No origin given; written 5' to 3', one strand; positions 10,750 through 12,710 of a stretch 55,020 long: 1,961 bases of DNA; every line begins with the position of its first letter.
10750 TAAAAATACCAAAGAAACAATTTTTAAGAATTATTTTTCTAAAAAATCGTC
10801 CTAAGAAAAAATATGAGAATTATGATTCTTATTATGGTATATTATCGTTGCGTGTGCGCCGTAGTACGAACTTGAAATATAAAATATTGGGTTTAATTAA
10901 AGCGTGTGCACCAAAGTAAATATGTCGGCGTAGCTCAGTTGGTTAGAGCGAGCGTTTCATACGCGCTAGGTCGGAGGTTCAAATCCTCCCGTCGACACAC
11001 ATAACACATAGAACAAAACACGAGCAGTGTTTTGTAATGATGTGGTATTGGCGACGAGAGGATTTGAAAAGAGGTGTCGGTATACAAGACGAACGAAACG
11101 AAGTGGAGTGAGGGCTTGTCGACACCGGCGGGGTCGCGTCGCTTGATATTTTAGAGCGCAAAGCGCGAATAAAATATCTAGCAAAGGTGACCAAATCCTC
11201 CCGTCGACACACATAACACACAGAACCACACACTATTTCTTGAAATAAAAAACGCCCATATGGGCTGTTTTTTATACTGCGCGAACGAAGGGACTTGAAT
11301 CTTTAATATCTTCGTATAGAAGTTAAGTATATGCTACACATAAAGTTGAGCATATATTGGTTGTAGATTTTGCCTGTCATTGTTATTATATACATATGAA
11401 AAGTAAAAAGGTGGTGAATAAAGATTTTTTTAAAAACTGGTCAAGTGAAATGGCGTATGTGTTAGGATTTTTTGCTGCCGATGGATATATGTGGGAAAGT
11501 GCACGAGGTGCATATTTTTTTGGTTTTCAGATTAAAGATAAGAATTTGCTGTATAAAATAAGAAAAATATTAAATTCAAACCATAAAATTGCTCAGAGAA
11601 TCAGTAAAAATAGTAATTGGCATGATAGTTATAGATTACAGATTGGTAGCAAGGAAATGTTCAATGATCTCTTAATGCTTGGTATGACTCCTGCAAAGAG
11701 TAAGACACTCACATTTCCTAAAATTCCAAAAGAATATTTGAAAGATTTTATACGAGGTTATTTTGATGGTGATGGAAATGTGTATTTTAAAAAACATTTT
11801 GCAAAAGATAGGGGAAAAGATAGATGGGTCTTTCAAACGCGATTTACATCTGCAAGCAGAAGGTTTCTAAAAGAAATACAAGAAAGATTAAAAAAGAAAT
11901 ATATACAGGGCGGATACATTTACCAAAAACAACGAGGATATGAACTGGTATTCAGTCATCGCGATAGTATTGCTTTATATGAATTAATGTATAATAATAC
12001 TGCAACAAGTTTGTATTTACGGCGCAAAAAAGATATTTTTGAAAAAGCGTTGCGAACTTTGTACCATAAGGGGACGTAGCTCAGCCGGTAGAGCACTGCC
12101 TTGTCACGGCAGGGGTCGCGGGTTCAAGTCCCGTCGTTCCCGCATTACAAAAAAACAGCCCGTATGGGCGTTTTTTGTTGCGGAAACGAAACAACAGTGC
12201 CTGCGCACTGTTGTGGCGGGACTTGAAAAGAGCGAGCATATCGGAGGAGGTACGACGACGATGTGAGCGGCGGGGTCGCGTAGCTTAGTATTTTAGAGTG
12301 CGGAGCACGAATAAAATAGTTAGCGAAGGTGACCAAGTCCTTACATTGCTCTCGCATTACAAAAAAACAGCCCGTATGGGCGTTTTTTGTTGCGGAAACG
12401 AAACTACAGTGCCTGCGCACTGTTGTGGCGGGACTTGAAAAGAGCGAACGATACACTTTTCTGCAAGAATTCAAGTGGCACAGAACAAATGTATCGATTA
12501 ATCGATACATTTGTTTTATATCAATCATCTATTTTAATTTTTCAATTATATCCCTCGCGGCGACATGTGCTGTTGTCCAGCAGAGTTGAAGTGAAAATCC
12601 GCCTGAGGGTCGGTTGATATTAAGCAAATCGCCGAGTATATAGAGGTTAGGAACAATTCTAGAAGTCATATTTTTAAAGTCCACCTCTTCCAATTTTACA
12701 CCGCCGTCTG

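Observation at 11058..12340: Covarying three-way-junction element behind two tRNA genes, closed by a helix antisense to the local tRNA T-arm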

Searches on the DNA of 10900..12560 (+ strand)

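Call 7: search_dna_similar(query=window:10900-12500:+, collection=phages, mode=distant, max_rows=20)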
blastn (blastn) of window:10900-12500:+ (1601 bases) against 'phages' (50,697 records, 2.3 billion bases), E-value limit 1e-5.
Records with a match: 111; places in all: 122; records where one place covers at least 80% of the query: 0.
Best place of each record, by identity: 80-90% 102; 60-80% 9.
By first word of the organism name: Pseudomonas 63; Streptomyces 15; Synechococcus 7; Ralstonia 6; Erwinia 5; Yersinia 3; Agrobacterium 2; Stenotrophomonas 2; Ruegeria 1; Aeromonas 1; and 6 more.
By host as written in the record: Pseudomonas aeruginosa 27; - 13; Pseudomonas aeruginosa PAO1 13; Streptomyces griseus ATCC 10137 6; Streptomyces sanglieri UNT16F27A 5; Erwinia amylovora 3; Synechococcus sp. 2; Synechococcus sp. MW02 2; and 32 more.
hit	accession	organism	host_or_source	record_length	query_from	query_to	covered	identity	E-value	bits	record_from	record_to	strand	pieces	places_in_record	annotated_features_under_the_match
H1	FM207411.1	Synechococcus phage S-RSM4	-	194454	1168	1246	5%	80.5%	6e-6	59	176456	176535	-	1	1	tRNA-Asp | cepT: CepT like protein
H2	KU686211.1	Synechococcus phage S-WAM2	Synechococcus sp.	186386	1168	1246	5%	80.5%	6e-6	59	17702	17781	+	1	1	tRNA-Asp | chromophore lyase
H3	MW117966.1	Synechococcus phage S-H9-1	Synechococcus sp. MW02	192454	1168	1246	5%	80.5%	6e-6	59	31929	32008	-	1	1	tRNA-Asp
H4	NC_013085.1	Synechococcus phage S-RSM4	-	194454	1168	1246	5%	80.5%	6e-6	59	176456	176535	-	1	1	tRNA-Asp | cepT: CpeT-like antenna protein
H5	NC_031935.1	Synechococcus phage S-WAM2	Synechococcus sp.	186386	1168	1246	5%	80.5%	6e-6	59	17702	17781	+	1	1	tRNA-Asp | CpeT-like antenna protein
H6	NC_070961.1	Synechococcus phage S-H9-1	Synechococcus sp. MW02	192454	1168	1246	5%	80.5%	6e-6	59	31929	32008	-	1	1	tRNA-Asp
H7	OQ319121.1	Synechococcus phage S-BM3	Synechococcus sp. WH 7803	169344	1171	1243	5%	83.8%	2e-11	77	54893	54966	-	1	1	tRNA-Asp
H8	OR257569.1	Ruegeria phage RpAliso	Ruegeria pomeroyi DSS-3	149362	23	99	5%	76.6%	6e-6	59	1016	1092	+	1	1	tRNA-Met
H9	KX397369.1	Erwinia phage vB_EamM_Kwan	Erwinia amylovora ATCC 29780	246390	1173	1244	4%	79.7%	6e-6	60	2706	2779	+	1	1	tRNA-Asp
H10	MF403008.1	Agrobacterium phage Atu_ph07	Agrobacterium tumefaciens C58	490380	1173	1244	4%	79.7%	6e-6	60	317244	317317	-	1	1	none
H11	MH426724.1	Erwinia phage Wellington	Erwinia amylovora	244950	1173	1244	4%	79.7%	6e-6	60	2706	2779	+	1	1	tRNA-Asp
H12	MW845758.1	Erwinia phage pEa_SNUABM_11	Erwinia amylovora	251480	1173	1244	4%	79.7%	6e-6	60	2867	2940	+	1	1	tRNA-Asp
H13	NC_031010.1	Erwinia phage vB_EamM_Kwan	Erwinia amylovora ATCC 29780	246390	1173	1244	4%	79.7%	6e-6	60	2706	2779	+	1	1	tRNA-Asp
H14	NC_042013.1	Agrobacterium phage Atu_ph07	Agrobacterium tumefaciens C58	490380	1173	1244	4%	79.7%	6e-6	60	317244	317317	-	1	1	none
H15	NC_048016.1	Erwinia phage Wellington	Erwinia amylovora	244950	1173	1244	4%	79.7%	6e-6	60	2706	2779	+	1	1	tRNA-Asp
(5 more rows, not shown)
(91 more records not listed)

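Call 30: search_rna_families(sources=[L007, L005, L003], threshold=evalue, max_evalue=1)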
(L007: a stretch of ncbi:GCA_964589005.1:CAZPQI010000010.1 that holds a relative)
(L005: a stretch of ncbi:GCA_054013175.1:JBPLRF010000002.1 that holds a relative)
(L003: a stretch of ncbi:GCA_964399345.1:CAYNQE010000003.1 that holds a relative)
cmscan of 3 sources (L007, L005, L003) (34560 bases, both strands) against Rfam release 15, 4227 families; matches with E-value up to 1: 20.
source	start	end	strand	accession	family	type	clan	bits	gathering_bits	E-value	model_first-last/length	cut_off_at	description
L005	5826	5899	+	RF00005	tRNA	Gene; tRNA;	CL00001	71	29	8.8e-14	1-71/71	no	tRNA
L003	5834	5907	+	RF00005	tRNA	Gene; tRNA;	CL00001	69.5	29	2.3e-13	1-71/71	no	tRNA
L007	5493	5565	+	RF00005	tRNA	Gene; tRNA;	CL00001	68.1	29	5.7e-13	1-71/71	no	tRNA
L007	3245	3317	+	RF00005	tRNA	Gene; tRNA;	CL00001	67.8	29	6.6e-13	1-71/71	no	tRNA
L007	5405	5477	+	RF00005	tRNA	Gene; tRNA;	CL00001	67.4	29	8.8e-13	1-71/71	no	tRNA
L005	4693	4904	-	RF00028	Intron_gpI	Intron;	-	65.9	50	9.5e-15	1-253/253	no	Group I catalytic intron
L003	5486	5696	+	RF00028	Intron_gpI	Intron;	-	64.5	50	2.4e-14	1-253/253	no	Group I catalytic intron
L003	8146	8218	+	RF00005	tRNA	Gene; tRNA;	CL00001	64.2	29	6.6e-12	1-71/71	no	tRNA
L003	8225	8297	+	RF00005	tRNA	Gene; tRNA;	CL00001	61.5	29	3.6e-11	1-71/71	no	tRNA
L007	1408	1482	+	RF00005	tRNA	Gene; tRNA;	CL00001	59.7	29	1.1e-10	1-71/71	no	tRNA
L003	6669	6743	+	RF00005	tRNA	Gene; tRNA;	CL00001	59.1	29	1.7e-10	1-71/71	no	tRNA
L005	6604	6881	+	RF00028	Intron_gpI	Intron;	-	42.1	50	1.3e-07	1-253/253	no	Group I catalytic intron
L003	5834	5908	-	RF04354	Plastid-ycf2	Cis-reg;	-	37.5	65.7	0.00017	1-75/75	no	Plastid-ycf2 5UTR RNA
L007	1408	1483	-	RF04354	Plastid-ycf2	Cis-reg;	-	31.4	65.7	0.008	1-75/75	no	Plastid-ycf2 5UTR RNA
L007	33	148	-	RF00512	Leu_leader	Cis-reg; leader;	-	26.8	50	0.13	1-148/148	no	Leucine operon leader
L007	5493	5566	-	RF04354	Plastid-ycf2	Cis-reg;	-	25.7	65.7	0.29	1-75/75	no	Plastid-ycf2 5UTR RNA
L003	5771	5817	+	RF04343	Plastid-psbA-2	Cis-reg;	CL00153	25.6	55.8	0.81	1-60/60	no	Plastid-psbA-2 3UTR RNA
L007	1468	1547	-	RF04136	MIR1862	Gene; miRNA;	-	25.5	84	0.66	1-90/90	no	MIR1862 microRNA precursor family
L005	6894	6965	+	RF00512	Leu_leader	Cis-reg; leader;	-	25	50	0.37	1-148/148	no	Leucine operon leader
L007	5449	5517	+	RF02553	YrlA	Gene; sRNA;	-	24.2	69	0.48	27-81/114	no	Y RNA-like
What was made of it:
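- On Any Rfam 15 RNA family (including hammerhead, twister, retron msr, T-box, tmRNA, tRNA-like elements): Relatives give only tRNAs and group I introns (call 30).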

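Call 31: search_rna_families(source=window, start=10900, end=12560, threshold=evalue, max_evalue=10)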
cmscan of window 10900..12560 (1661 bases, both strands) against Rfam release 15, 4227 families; matches with E-value up to 10: 14.
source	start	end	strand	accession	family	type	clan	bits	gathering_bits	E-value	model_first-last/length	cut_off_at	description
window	12070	12142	+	RF00005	tRNA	Gene; tRNA;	CL00001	69.1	29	1.4e-14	1-71/71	no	tRNA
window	10924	10997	+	RF00005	tRNA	Gene; tRNA;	CL00001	68.8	29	1.7e-14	1-71/71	no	tRNA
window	12114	12141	-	RF02194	HPnc0260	Gene; antisense;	-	26.2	59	5.9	122-149/156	no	Bacterial antisense RNA HPnc0260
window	10924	10998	-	RF04354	Plastid-ycf2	Cis-reg;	-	22.2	65.7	0.13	1-75/75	no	Plastid-ycf2 5UTR RNA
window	12076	12157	+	RF00233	Tymo_tRNA-like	Cis-reg;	-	20.5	40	0.17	1-84/84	no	Tymovirus/Pomovirus/Furovirus tRNA-like 3' UTR element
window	11837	11860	-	RF01103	UPD-PKc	Cis-reg;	-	19.9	40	3.5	1-29/29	no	Pseudoknot of upstream pseudoknot domain (UPD) of the 3'UTR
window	12465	12542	+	RF04128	MIR8562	Gene; miRNA;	-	18.3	211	1.7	67-176/242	no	MIR8562 microRNA precursor family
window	11516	11552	-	RF02700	HtrA_thermometer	Cis-reg; thermoregulator;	-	17.7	52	4.5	1-46/46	no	HtrA 5' UTR thermometer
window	12483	12516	+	RF03762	MIR859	Gene; miRNA;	-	17.1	130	6.5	1-128/128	no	MIR859 microRNA precursor family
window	12147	12244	-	RF00106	RNAI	Gene; antisense;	-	16.6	47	4.5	1-102/102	no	RNAI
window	12359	12462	-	RF00106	RNAI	Gene; antisense;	-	16.4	47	5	1-102/102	no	RNAI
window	10982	11064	+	RF04147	MIR6224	Gene; miRNA;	-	15.3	171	5.7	1-176/176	no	MIR6224 microRNA precursor family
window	12173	12328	+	RF01699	Clostridiales-1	Gene; sRNA;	-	14.8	48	4.1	1-166/166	no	Clostridiales-1 RNA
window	11241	11331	-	RF02637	EF0408_EF0409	Gene; sRNA;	-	11.6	440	4.1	1-412/412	no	Enterococcus sRNA EF0408_EF0409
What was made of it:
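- On Any Rfam 15 RNA family (including hammerhead, twister, retron msr, T-box, tmRNA, tRNA-like elements): In the E-value search of 10900-12560, the non-tRNA matches that fall on element sequence (RNAI, Clostridiales-1, MIR6224, EF0408_EF0409) have E of 4 or more; the few lower-E hits (0.13-1.7) lie on the tRNA genes or downstream, and all are far below gathering (call 31).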
